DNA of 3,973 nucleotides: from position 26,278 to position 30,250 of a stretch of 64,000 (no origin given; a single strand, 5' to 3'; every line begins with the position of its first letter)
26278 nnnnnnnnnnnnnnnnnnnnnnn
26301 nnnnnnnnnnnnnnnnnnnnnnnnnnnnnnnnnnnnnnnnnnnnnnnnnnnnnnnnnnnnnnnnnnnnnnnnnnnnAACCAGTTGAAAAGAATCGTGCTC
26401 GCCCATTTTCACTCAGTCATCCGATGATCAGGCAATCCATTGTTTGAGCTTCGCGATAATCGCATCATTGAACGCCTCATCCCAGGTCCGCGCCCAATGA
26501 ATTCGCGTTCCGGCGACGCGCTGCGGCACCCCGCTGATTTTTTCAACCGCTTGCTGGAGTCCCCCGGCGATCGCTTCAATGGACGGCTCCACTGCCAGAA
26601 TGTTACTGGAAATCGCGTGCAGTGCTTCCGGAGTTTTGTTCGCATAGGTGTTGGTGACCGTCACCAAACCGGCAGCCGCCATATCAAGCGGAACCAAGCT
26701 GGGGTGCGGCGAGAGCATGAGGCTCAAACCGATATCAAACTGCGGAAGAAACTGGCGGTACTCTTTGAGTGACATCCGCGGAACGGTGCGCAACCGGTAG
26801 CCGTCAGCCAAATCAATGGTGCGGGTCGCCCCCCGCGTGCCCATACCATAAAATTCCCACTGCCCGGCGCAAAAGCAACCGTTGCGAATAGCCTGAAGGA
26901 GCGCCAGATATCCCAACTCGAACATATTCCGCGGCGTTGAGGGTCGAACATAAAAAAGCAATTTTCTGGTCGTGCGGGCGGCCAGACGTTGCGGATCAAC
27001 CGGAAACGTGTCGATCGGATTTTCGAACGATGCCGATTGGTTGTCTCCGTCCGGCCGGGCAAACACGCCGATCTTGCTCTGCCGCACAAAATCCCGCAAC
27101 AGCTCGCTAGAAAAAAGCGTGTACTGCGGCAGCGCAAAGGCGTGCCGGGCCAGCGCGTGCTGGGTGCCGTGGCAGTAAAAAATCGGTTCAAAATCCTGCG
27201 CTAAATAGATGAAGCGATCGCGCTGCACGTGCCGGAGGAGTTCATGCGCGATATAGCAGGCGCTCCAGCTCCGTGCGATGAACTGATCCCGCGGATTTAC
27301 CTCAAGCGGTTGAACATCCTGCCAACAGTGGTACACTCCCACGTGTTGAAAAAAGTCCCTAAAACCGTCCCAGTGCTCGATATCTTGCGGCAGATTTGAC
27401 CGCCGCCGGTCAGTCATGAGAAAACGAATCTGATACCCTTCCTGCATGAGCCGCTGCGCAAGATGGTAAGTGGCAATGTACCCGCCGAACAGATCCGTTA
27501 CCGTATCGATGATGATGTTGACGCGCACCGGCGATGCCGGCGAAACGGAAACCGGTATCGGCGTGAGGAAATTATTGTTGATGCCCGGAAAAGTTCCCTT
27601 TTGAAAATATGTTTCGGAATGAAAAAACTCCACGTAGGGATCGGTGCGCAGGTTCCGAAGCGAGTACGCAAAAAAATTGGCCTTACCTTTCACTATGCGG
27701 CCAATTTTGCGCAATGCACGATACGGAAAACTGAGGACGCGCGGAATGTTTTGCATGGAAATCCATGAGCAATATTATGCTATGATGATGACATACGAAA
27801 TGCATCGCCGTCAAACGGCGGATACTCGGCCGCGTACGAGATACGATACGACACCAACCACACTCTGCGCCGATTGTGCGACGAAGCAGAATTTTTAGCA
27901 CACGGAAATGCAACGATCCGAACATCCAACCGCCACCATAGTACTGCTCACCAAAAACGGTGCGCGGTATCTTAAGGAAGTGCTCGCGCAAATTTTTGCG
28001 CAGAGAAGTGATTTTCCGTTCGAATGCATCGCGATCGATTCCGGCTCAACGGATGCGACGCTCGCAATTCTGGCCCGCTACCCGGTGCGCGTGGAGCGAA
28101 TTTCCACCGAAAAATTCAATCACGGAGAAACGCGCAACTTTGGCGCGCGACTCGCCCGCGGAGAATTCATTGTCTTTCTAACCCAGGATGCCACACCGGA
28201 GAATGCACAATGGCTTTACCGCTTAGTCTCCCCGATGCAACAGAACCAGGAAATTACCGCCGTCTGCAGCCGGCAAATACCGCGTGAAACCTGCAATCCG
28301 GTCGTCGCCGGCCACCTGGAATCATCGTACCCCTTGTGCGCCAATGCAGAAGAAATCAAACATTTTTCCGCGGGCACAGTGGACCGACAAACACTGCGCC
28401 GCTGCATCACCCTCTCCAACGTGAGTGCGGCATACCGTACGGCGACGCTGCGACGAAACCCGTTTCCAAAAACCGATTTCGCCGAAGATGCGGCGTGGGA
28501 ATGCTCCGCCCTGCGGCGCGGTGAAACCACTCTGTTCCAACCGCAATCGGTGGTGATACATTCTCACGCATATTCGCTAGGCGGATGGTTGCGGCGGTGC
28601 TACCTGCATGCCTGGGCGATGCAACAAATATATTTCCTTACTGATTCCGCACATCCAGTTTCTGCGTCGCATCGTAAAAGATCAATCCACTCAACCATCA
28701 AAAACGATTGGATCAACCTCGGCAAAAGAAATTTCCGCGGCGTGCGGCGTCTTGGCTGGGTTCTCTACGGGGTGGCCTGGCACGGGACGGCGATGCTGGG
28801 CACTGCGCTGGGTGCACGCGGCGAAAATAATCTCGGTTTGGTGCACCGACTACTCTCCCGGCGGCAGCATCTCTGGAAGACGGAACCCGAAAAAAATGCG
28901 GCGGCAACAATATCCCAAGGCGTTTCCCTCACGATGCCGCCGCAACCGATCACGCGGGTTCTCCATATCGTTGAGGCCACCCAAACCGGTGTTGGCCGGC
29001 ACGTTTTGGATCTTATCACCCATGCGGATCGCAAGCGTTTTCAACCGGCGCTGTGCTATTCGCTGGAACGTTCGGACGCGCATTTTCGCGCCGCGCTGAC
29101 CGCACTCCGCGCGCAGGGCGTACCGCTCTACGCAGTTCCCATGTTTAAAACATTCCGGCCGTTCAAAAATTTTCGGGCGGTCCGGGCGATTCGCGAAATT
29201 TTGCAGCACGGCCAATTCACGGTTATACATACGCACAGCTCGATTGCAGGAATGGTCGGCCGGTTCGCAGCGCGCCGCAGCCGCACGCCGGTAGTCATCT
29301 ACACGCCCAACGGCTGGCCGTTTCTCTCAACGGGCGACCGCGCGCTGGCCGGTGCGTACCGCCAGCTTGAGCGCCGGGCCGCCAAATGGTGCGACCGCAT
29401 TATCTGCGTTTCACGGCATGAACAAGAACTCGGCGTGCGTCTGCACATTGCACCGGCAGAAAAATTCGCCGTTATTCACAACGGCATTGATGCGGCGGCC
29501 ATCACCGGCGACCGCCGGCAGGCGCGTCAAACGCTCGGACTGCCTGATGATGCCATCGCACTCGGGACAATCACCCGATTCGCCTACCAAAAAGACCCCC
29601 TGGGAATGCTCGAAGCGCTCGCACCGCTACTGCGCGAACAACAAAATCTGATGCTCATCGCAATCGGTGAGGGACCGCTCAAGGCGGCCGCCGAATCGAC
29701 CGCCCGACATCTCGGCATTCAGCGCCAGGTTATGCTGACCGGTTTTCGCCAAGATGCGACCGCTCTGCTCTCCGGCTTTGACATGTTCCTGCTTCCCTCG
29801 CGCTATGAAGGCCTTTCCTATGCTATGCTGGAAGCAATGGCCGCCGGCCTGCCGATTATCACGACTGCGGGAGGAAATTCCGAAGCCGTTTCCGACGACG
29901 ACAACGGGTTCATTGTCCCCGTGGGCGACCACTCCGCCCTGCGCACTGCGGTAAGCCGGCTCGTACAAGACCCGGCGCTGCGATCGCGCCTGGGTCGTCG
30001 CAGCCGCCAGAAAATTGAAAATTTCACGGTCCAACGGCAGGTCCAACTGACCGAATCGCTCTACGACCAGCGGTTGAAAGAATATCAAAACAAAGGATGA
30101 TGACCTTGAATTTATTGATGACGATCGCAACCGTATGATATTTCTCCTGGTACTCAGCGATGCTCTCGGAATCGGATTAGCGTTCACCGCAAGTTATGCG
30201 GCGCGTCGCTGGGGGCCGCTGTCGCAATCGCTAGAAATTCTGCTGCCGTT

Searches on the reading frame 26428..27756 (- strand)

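Call 106: search_protein_families(library=pfam, proteins=[window:26428-27756:-], max_evalue=0.0001)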
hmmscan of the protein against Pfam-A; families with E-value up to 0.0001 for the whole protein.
window:26428-27756:- (442 aa): 2 families
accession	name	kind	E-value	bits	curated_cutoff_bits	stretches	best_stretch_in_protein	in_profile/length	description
PF22772.2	WsaF_C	-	9.2e-45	152.2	27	1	264-400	1-132/133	WsaF, C-terminal domain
PF21374.3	WsaF_N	-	6.8e-10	39.7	27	1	78-212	1-148/156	WsaF, N-terminal domain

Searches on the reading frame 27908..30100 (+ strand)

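Call 106: search_protein_families(library=pfam, proteins=[window:27908-30100:+], max_evalue=0.0001)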
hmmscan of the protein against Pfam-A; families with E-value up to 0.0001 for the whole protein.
window:27908-30100:+ (730 aa): 7 families
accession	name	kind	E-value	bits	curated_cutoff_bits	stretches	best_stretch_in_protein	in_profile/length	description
PF00534.26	Glycos_transf_1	-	3e-31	108.7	26.4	1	535-701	1-171/172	Glycosyl transferases group 1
PF13692.12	Glyco_trans_1_4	-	2.9e-29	102.6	27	1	552-688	4-142/142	Glycosyl transferases group 1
PF13439.12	Glyco_transf_4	-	2.3e-25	90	28.5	1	361-529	3-168/170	Glycosyltransferase Family 4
PF13579.12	Glyco_trans_4_4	-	1.2e-20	74.9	29.7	1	360-526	1-158/158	Glycosyl transferase 4-like domain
PF00535.33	Glycos_transf_2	-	7.7e-20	71.9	23.3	1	10-126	1-119/168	Glycosyl transferase family 2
PF13477.12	Glyco_trans_4_2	-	5.1e-07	30.4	23.4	1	407-502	47-139/139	Glycosyl transferase 4-like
PF13524.12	Glyco_trans_1_2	-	6.9e-05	23.3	25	0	615-710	38-137/144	Glycosyl transferase-like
